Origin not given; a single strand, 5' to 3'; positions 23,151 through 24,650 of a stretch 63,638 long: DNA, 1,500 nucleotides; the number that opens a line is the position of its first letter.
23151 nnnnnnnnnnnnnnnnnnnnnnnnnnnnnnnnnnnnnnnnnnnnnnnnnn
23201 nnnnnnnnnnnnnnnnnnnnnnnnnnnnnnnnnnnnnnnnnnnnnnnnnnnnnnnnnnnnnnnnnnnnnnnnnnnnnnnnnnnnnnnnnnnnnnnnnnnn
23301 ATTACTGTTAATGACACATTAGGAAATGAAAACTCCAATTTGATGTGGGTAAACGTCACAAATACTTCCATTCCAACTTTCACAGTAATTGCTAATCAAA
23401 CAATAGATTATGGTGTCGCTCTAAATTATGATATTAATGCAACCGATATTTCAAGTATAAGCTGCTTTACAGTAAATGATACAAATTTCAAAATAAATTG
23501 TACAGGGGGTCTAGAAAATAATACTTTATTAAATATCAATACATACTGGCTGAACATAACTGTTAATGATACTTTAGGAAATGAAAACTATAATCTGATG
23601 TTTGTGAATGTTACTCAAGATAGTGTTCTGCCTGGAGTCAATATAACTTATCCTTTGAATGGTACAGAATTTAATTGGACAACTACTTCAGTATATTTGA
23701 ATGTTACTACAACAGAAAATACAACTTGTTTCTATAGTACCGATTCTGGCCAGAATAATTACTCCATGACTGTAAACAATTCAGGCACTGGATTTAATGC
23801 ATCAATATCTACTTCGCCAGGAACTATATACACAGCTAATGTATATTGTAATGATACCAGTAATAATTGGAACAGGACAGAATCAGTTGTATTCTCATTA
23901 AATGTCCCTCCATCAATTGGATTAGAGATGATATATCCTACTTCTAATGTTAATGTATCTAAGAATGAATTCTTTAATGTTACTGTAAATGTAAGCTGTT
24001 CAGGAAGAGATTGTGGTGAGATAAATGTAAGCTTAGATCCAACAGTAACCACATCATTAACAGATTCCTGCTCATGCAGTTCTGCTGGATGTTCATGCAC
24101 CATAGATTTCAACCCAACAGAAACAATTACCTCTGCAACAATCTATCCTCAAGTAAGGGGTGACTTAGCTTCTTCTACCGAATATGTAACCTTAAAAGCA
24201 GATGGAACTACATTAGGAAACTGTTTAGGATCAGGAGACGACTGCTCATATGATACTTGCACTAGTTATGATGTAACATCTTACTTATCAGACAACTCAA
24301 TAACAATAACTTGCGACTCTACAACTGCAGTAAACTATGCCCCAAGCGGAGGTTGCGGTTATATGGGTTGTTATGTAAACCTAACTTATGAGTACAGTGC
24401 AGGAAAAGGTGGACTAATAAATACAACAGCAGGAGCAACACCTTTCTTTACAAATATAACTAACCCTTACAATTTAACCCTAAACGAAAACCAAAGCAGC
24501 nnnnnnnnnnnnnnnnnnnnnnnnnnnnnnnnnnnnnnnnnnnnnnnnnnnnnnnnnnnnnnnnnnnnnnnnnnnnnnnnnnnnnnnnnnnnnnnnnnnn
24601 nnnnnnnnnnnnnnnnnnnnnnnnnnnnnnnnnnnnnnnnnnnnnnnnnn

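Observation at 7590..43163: The same peptide modules are written in opposite synonymous dialects (T/G-ending vs A/C-ending), switching at module borders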

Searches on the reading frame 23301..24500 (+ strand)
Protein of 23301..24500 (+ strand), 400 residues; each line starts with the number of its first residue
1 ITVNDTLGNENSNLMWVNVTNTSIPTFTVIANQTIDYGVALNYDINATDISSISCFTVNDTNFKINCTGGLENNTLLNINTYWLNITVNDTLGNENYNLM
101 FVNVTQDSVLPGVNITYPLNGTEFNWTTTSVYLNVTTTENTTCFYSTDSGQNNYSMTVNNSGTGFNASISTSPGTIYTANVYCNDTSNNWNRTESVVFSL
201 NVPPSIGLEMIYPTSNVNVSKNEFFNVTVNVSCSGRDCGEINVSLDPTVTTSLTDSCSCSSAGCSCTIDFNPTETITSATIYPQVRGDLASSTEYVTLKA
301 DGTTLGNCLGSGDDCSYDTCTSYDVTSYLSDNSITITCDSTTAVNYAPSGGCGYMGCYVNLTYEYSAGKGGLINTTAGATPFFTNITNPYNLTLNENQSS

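Call 51: find_related_loci(query=window:23301-24500:+, collection=metagenome_contigs, flank=10000)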
Query window:23301-24500:+ (400 aa) in metagenome_contigs; peptide patterns used: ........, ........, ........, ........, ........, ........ (x = any residue, [..] = any of these).
113 stretches matched a pattern; 13 encode a relative of the query (tblastn E <= 1e-3); 13 distinct loci.
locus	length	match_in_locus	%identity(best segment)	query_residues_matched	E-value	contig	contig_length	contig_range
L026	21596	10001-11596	43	106-400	4e-57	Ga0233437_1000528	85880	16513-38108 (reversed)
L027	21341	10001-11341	65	24-259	2e-81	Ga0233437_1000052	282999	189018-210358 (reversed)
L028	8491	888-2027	54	178-400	5e-13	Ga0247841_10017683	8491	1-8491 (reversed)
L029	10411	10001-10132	59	204-245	4e-9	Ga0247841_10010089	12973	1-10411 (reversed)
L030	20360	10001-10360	34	84-205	1e-7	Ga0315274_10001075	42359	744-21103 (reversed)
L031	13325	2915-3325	33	105-244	1e-7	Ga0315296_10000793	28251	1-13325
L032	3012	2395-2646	42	107-190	2e-7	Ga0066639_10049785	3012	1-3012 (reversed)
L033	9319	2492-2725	40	111-190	8e-6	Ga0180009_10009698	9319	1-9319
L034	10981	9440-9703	36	98-190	6e-6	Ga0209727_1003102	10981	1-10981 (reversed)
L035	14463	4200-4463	36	98-190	6e-6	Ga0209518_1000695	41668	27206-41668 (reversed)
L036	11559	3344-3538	41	126-190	1e-5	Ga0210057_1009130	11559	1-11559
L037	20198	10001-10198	35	125-190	7e-5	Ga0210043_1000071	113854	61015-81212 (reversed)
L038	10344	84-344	40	98-190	2e-4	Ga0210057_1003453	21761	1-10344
